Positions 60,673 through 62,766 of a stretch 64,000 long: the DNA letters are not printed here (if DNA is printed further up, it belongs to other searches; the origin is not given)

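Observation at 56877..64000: Candidate novel envelope machine: a T1SS-like TolC + HlyD operon in which a MotA/MotB-type proton-channel pair occupies the place of the ABC exporter, next to a giant RTX adhesin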

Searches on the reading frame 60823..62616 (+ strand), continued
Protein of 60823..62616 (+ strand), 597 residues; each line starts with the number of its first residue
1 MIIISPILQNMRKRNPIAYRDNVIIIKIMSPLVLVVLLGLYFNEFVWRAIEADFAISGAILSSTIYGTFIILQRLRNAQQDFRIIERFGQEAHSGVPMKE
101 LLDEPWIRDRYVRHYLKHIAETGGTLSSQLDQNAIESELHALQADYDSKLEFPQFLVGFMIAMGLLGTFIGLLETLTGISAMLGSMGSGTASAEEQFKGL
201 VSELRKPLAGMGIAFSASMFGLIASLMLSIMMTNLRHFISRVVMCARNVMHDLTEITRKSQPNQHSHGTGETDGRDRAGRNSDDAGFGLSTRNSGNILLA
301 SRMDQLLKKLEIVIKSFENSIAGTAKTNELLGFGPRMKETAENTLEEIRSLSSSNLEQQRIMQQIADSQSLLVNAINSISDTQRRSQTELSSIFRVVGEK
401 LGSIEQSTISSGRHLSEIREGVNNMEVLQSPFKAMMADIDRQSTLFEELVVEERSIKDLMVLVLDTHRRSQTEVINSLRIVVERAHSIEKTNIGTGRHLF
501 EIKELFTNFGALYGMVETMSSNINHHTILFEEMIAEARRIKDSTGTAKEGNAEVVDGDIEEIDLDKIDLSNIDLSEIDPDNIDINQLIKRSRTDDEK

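Call 33: search_protein_families(library=padloc, proteins=[window:60823-62616:+], max_evalue=1)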
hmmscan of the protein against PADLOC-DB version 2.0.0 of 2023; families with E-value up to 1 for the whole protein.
window:60823-62616:+ (597 aa): 8 families
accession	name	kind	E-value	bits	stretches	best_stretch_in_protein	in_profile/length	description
PDLC00597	ZorA1|ZorA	-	3.4e-10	37.3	1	154-407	109-281/683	MotA/ExbB/TolQ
PDLC00647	ZorA3|ZorA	-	6.7e-10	36.1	1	155-236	113-186/780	MotA/ExbB/TolQ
PDLC00648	ZorA3|ZorA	-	3.4e-09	34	1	155-236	107-180/692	MotA/ExbB/TolQ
PDLC00649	ZorA3|ZorA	-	1.1e-05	22.1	1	154-232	107-177/698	MotA/ExbB/TolQ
PDLC00650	ZorA3|ZorA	-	0.00039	17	1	155-232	108-177/1063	MotA/ExbB/TolQ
PDLC00605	ZorA1|ZorA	-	0.00063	16.2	1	157-233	169-236/700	MotA/ExbB/TolQ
PDLC00601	ZorA1|ZorA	-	0.014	12.1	1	158-231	140-203/699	MotA/ExbB/TolQ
PDLC00006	DruC1|DruC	-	0.065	9.7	1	339-528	185-369/626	Unknown function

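Call 34: search_protein_families(library=ncbifam, proteins=[L004:3865-8055:+, L004:8061-10061:+, L057:11638-13341:+, L082:18128-19945:+, L082:11629-18267:+], max_evalue=0.001)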
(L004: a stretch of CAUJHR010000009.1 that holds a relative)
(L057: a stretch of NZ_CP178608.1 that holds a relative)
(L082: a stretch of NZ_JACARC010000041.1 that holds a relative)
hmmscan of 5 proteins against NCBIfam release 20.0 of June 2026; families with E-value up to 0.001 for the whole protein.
L004:3865-8055:+ (1396 aa): 7 families
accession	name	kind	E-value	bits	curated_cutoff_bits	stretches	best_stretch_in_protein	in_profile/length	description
NF046115.1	Ca_rpt_SMc04171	equivalog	4.6e-47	161.4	625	5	535-776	270-505/574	SMc04171 family calcium-binding repeat protein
NF033943.0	RTX_toxin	subfamily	2.6e-44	151.7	1000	6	669-761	663-754/930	RTX family hemolysin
NF033203.1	entero_EhxA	exception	3.9e-30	104.8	2000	3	670-768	697-794/997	enterohemolysin EhxA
NF053766.1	ZapA_metallo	exception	1.1e-24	87.4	940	2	706-774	334-402/483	ZapA family metalloprotease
NF035945.1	Zn_serralysin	subfamily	3.2e-21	76.1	500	4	1217-1275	312-370/462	serralysin family metalloprotease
NF050046.1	PueAB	exception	1.5e-17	63.3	670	4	1109-1292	370-553/616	polyurethane esterase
NF052454.1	BtaGlycanEglC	equivalog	3.6e-08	32.7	700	2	1216-1303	83-168/459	endo-1,3-1,4-beta-glycanase EglC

L004:8061-10061:+ (666 aa): 188 families (the best 25 are shown)
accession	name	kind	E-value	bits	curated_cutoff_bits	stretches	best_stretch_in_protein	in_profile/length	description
TIGR03375.1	type_I_sec_LssB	subfamily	8e-137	457.4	693.1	1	123-664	144-689/696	type I secretion system permease/ATPase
TIGR01842.1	type_I_sec_PrtD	subfamily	4.6e-80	269.7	510.15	1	124-664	2-541/544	type I secretion system permease/ATPase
TIGR01846.1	type_I_sec_HlyB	subfamily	5.8e-74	249.6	725.55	1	120-664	131-679/694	type I secretion system permease/ATPase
TIGR03797.1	NHLM_micro_ABC2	equivalog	1.1e-58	199.4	709.4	1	123-662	131-670/686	NHLP bacteriocin export ABC transporter permease/ATPase subunit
TIGR03796.1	NHLM_micro_ABC1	equivalog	4e-56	190.6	853.3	1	117-662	143-697/710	NHLP family bacteriocin export ABC transporter peptidase/permease/ATPase subunit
TIGR02857.1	CydD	equivalog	9.7e-56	189.8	435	1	155-648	30-528/529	thiol reductant ABC exporter subunit CydD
TIGR02868.1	CydC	equivalog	7.6e-53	179.9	329.05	1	257-636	147-529/530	thiol reductant ABC exporter subunit CydC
TIGR01193.1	bacteriocin_ABC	subfamily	9.2e-51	173.2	523.85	1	110-664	138-696/708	peptide cleavage/export ABC transporter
TIGR02204.1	MsbA_rel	hypoth_equivalog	1e-48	166.4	780.4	1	119-662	9-560/576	ABC transporter, permease/ATP-binding protein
NF045998.1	cleave_ABC_plasm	equivalog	6.4e-47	160.2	500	1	126-637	151-661/673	Mbov_0121 family peptidase domain-containing ABC transporter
NF010178.0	PRK13657.1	equivalog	6.3e-45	153.7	733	1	118-661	9-554/588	glucan ABC transporter ATP-binding protein/ permease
TIGR02203.1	MsbA_lipidA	equivalog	2e-43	148.7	602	1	367-664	257-556/572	lipid A export permease/ATP-binding protein MsbA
NF008364.0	PRK11160.1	equivalog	4.5e-43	147.7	630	1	253-663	150-561/575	heme ABC transporter ATP-binding protein/permease CydC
TIGR00958.1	3a01208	subfamily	9.9e-43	146.4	874.6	1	115-658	148-695/711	antigen peptide transporter 2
NF045513.1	HepA_fam_ABC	equivalog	3.4e-41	141.4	725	1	250-659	179-591/610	heterocyst formation ABC transporter subunit HepA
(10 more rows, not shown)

L057:11638-13341:+ (567 aa): 190 families (the best 25 are shown)
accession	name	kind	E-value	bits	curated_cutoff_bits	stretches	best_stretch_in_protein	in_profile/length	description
TIGR03375.1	type_I_sec_LssB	subfamily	9.2e-139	463.8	693.1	1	24-567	140-690/696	type I secretion system permease/ATPase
TIGR01842.1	type_I_sec_PrtD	subfamily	3.6e-77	260.2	510.15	1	31-567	4-542/544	type I secretion system permease/ATPase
TIGR01846.1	type_I_sec_HlyB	subfamily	9e-70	235.8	725.55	1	30-566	136-679/694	type I secretion system permease/ATPase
TIGR03796.1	NHLM_micro_ABC1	equivalog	1.2e-65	222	853.3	1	32-566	153-699/710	NHLP family bacteriocin export ABC transporter peptidase/permease/ATPase subunit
TIGR03797.1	NHLM_micro_ABC2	equivalog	9.8e-57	192.9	709.4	1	28-566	131-672/686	NHLP bacteriocin export ABC transporter permease/ATPase subunit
TIGR01193.1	bacteriocin_ABC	subfamily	1.4e-52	179.1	523.85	1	32-566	155-696/708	peptide cleavage/export ABC transporter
TIGR02857.1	CydD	equivalog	5.9e-52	177.3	435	1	324-550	300-528/529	thiol reductant ABC exporter subunit CydD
TIGR02203.1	MsbA_lipidA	equivalog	3.5e-50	171.1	602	1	268-566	255-556/572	lipid A export permease/ATP-binding protein MsbA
TIGR02868.1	CydC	equivalog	1.5e-48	165.8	329.05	1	166-539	155-530/530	thiol reductant ABC exporter subunit CydC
NF052233.1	CphA_assoc_ABC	equivalog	3.7e-47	161.1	880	1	250-566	413-730/766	cyanophycin metabolism-associated ABC transporter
NF010178.0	PRK13657.1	equivalog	2.4e-46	158.4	733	1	250-565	238-556/588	glucan ABC transporter ATP-binding protein/ permease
TIGR02204.1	MsbA_rel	hypoth_equivalog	1.9e-44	152.3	780.4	1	241-566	234-562/576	ABC transporter, permease/ATP-binding protein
TIGR00958.1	3a01208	subfamily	6.5e-44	150.3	874.6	1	252-565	385-700/711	antigen peptide transporter 2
NF045513.1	HepA_fam_ABC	equivalog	5.9e-42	143.9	725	1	158-566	184-596/610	heterocyst formation ABC transporter subunit HepA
NF008364.0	PRK11160.1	equivalog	2e-41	142.2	630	1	257-566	250-562/575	heme ABC transporter ATP-binding protein/permease CydC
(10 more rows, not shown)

L082:18128-19945:+ (605 aa): 189 families (the best 25 are shown)
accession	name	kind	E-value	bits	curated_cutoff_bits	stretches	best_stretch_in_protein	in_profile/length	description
TIGR03375.1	type_I_sec_LssB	subfamily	9e-118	394.4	693.1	1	59-597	144-689/696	type I secretion system permease/ATPase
TIGR01846.1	type_I_sec_HlyB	subfamily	5.6e-62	210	725.55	1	68-603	143-685/694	type I secretion system permease/ATPase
TIGR01842.1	type_I_sec_PrtD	subfamily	2.1e-59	201.5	510.15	1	67-595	9-539/544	type I secretion system permease/ATPase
TIGR03796.1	NHLM_micro_ABC1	equivalog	7.1e-55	186.5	853.3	1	69-602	159-704/710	NHLP family bacteriocin export ABC transporter peptidase/permease/ATPase subunit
TIGR03797.1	NHLM_micro_ABC2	equivalog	4.5e-51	174.2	709.4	1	68-604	140-679/686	NHLP bacteriocin export ABC transporter permease/ATPase subunit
TIGR02857.1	CydD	equivalog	1.3e-50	172.8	435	1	354-582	301-529/529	thiol reductant ABC exporter subunit CydD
TIGR02204.1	MsbA_rel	hypoth_equivalog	8.5e-47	160.1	780.4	1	194-601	150-566/576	ABC transporter, permease/ATP-binding protein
NF008364.0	PRK11160.1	equivalog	5e-45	154.2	630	1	287-601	247-566/575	heme ABC transporter ATP-binding protein/permease CydC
TIGR02203.1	MsbA_lipidA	equivalog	5e-45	154.1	602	1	57-604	4-563/572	lipid A export permease/ATP-binding protein MsbA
TIGR02868.1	CydC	equivalog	9.1e-44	150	329.05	1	205-569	158-529/530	thiol reductant ABC exporter subunit CydC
NF008379.0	PRK11174.1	equivalog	1.3e-39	136.3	684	1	372-601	344-575/588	heme ABC transporter permease/ATP-binding protein CydD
NF010178.0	PRK13657.1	equivalog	2.8e-39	135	733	1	292-603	247-563/588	glucan ABC transporter ATP-binding protein/ permease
TIGR01193.1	bacteriocin_ABC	subfamily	2.1e-38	132.3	523.85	1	69-601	161-700/708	peptide cleavage/export ABC transporter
NF052233.1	CphA_assoc_ABC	equivalog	2.5e-38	131.9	880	1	372-602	503-735/766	cyanophycin metabolism-associated ABC transporter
NF045513.1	HepA_fam_ABC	equivalog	7.1e-38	130.4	725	1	308-602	302-601/610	heterocyst formation ABC transporter subunit HepA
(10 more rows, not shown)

L082:11629-18267:+ (2212 aa): 8 families
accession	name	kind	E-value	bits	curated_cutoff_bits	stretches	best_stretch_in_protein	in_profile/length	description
NF052454.1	BtaGlycanEglC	equivalog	7.3e-242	803.1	700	17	604-715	35-148/459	endo-1,3-1,4-beta-glycanase EglC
NF053766.1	ZapA_metallo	exception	2.2e-105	353.5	940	17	962-1046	321-405/483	ZapA family metalloprotease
NF033943.0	RTX_toxin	subfamily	4.5e-99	332.9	1000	16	1416-1533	695-803/930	RTX family hemolysin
NF046115.1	Ca_rpt_SMc04171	equivalog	1.7e-98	331.2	625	16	1744-1936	149-337/574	SMc04171 family calcium-binding repeat protein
NF035945.1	Zn_serralysin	subfamily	1.7e-88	297.8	500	12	1864-1926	321-380/462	serralysin family metalloprotease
NF050046.1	PueAB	exception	2.4e-74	250.9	670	12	1467-1530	482-545/616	polyurethane esterase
NF033203.1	entero_EhxA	exception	5.5e-65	220.1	2000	9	1391-1532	703-835/997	enterohemolysin EhxA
NF051884.1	ProteaseSapA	equivalog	1.5e-05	23.9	1200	0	1848-1935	303-395/644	protease SapA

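Call 40: predict_structure(alignment_id=A4)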
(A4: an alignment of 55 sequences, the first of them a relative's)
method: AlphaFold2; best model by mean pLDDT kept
length: 597 residues; sequences in the alignment: 55
mean_pLDDT: 73.3   pTM: 0.48
mean pLDDT of the five models: 73.3, 71.7, 68.8, 68.1, 65.9
residues with pLDDT >= 90: 163; 70-90: 166; 50-70: 204; < 50: 64
segments of 3 or more residues with pLDDT < 50: 267-296, 335-337, 493-496, 545-563
pLDDT, mean of each block of 10 residues (from residue 1): 86 93 96 96 93 92 96 95 94 92 92 87 73 86 92 94 92 86 80 81 82 90 96 96 93 83 52 39 37 47 66 73 66 52 69 71 68 68 69 71 56 55 60 63 65 66 67 69 68 51 61 60 60 70 48 35 55 65 73 61
secondary structure, 60 per line:
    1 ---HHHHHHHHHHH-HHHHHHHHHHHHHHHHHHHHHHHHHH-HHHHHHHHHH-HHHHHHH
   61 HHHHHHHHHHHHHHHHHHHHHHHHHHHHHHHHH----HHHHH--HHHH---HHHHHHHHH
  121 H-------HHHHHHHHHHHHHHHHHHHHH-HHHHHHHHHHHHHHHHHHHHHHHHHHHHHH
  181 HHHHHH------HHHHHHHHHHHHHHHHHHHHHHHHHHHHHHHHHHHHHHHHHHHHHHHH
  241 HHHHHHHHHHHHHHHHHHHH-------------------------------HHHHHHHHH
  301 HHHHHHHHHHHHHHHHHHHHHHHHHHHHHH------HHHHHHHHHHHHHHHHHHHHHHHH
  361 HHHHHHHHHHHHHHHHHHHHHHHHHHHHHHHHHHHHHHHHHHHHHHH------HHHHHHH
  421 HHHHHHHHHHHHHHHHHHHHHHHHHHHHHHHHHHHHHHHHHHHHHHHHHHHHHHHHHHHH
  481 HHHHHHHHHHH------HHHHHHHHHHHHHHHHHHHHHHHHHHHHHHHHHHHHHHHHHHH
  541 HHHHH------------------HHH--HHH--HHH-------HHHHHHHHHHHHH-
elements in order: H4-14 H16-41 H43-52 H54-93 H98-102 H105-108 H112-121 H129-149 H151-186 H193-260 H292-330 H337-407 H414-491 H498-545 H584-596

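Call 44: fold_search(model_id=the predicted structure, library=pdb)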
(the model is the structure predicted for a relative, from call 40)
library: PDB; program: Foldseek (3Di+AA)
matches with E <= 10: 546; with E <= 0.001: 19
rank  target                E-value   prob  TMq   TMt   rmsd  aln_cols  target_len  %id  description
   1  7ajq_A                1.8e-04  1.00  0.24  0.52   6.6       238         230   16  cryo-EM structure of ExbBD from Serratia Marcescens (released 2021-10-06)
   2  9ddn_C                1.9e-04  1.00  0.24  0.53   6.2       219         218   20  E. coli TolAQR conformation II (released 2025-07-09)
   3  9ddm_E                2.2e-04  1.00  0.24  0.53   6.1       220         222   19  E. coli TolAQR conformation I (released 2025-07-09)
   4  9ddm_A                2.2e-04  1.00  0.24  0.52   6.3       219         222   20  E. coli TolAQR conformation I (released 2025-07-09)
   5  9ddn_E                2.6e-04  1.00  0.24  0.54   6.5       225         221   17  E. coli TolAQR conformation II (released 2025-07-09)
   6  9ddm_C                3.1e-04  1.00  0.24  0.51   6.7       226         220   19  E. coli TolAQR conformation I (released 2025-07-09)
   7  6ye4_A                3.6e-04  1.00  0.24  0.52   7.1       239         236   15  Structure of ExbB pentamer from Serratia marcescens by single particle cryo electron microscopy (released 2021-03-31)
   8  9kq0_A                4.2e-04  1.00  0.24  0.51   6.0       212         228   20  Structure of TolQRA complex at pH 8.0 from E.coli (released 2026-03-04)
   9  9ddm_D                4.2e-04  1.00  0.23  0.51   6.3       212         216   19  E. coli TolAQR conformation I (released 2025-07-09)
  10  8odt_A                5.4e-04  1.00  0.24  0.50   6.6       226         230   19  Structure of TolQR complex from E.coli (released 2023-11-01)
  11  9kpz_A                5.7e-04  1.00  0.24  0.52   6.0       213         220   21  Structure of TolQRA complex at pH 5.4 from E.coli (released 2026-03-04)
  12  9ddn_B                6.3e-04  1.00  0.24  0.51   6.4       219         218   19  E. coli TolAQR conformation II (released 2025-07-09)
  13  5sv0_D                6.6e-04  1.00  0.24  0.54   5.9       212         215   13  Structure of the ExbB/ExbD complex from E. coli at pH 7.0 (released 2016-09-28)
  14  9k49_B                6.9e-04  1.00  0.24  0.52   6.1       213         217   20  Cryo-EM structure of inner membrane TolQRA complex in CYMAL-6-Neopentyl Glycol detergent micelles (released 2025-07-09)
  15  9kpz_E                7.3e-04  1.00  0.23  0.50   6.4       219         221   20  Structure of TolQRA complex at pH 5.4 from E.coli (released 2026-03-04)
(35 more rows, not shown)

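Call 51: find_encoding_contigs(protein=P0003, flank=10000, max_places=3)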
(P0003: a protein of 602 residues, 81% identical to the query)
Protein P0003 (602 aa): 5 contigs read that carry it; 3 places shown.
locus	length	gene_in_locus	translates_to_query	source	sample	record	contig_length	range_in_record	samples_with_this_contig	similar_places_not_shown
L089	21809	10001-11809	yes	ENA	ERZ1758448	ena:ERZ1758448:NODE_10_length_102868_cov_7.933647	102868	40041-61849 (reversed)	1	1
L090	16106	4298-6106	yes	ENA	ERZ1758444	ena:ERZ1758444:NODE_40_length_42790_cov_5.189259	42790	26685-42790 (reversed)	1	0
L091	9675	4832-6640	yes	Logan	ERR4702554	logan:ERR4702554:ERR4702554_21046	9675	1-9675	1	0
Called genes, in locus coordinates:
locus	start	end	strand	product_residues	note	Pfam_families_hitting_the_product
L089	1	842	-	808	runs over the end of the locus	-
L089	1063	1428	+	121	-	PF05164:ZapA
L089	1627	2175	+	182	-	PF01812:5-FTHF_cyc-lig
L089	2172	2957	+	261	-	PF00149:Metallophos, PF13277:YmdB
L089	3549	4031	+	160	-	PF04386:SspB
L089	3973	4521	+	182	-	PF00383:dCMP_cyt_deam_1, PF14437:MafB19-deam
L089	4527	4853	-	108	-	-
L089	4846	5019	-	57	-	-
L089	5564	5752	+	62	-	-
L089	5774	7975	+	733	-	PF02321:OEP (weak)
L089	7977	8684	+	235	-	-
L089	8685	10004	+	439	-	PF25917:BSH_RND (weak), PF25973:BSH_CzcB (faint), PF25994:HH_AprE, PF26002:Beta-barrel_AprE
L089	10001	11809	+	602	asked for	PF01618:MotA_ExbB (weak)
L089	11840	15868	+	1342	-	PF00353:HemolysinCabind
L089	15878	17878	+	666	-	PF02463:SMC_N, PF00664:ABC_membrane, PF00005:ABC_tran, PF13304:AAA_21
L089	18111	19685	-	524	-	PF00072:Response_reg, PF23198:PDE8A_N (faint), PF00512:HisKA, PF02518:HATPase_c, PF00072:Response_reg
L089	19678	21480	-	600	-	PF13581:HATPase_c_2, PF02518:HATPase_c, PF13589:HATPase_c_3 (faint), PF00512:HisKA, PF02518:HATPase_c, PF00072:Response_reg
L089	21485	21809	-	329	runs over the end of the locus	PF13581:HATPase_c_2, PF02518:HATPase_c (faint), PF07228:SpoIIE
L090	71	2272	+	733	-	PF02321:OEP (weak)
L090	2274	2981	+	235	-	-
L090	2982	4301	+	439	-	PF25917:BSH_RND (weak), PF25973:BSH_CzcB (faint), PF25994:HH_AprE, PF26002:Beta-barrel_AprE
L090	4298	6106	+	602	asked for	PF01618:MotA_ExbB (weak)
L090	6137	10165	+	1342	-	PF00353:HemolysinCabind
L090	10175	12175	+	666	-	PF02463:SMC_N, PF00664:ABC_membrane, PF00005:ABC_tran, PF13304:AAA_21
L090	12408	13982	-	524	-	PF00072:Response_reg, PF23198:PDE8A_N (faint), PF00512:HisKA, PF02518:HATPase_c, PF00072:Response_reg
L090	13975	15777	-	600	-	PF13581:HATPase_c_2, PF02518:HATPase_c, PF13589:HATPase_c_3 (faint), PF00512:HisKA, PF02518:HATPase_c, PF00072:Response_reg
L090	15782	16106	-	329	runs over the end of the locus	PF13581:HATPase_c_2, PF02518:HATPase_c (faint), PF07228:SpoIIE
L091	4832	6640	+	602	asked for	PF01618:MotA_ExbB (weak)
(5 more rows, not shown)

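Call 87: search_protein_representatives(alignment_id=A4)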
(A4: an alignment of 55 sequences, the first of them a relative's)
Query: 55 sequences, 538 profile positions. Proteins with E-value up to 0.001 (for the whole library): 1331; up to 1e-10: 770; up to 1e-30: 98. The best 150 are listed.
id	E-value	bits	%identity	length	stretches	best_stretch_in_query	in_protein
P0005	2.6e-226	769.1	-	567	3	3-393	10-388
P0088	2.6e-213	726.2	-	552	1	9-531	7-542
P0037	2.1e-209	713.3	-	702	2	8-459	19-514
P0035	6.1e-207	705.2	-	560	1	5-527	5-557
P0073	1.5e-200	684.0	-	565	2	37-445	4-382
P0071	6.0e-198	675.5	-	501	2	6-392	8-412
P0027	1.8e-197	673.9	-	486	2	4-395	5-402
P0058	1.0e-192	658.2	-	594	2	7-453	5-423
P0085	3.1e-187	640.1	-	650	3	6-281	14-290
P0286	4.5e-184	629.7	-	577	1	4-535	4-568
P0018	8.9e-183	625.4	-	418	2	3-377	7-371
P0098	1.1e-182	625.2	-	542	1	7-531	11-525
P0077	1.5e-182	624.7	-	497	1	5-524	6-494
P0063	3.6e-181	620.1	-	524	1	5-527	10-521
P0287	4.3e-179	613.2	-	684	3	5-486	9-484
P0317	4.6e-50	187.4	-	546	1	16-516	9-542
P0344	1.8e-36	142.6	-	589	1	13-519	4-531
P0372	4.0e-30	121.6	-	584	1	17-513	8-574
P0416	4.4e-24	101.7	-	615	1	21-518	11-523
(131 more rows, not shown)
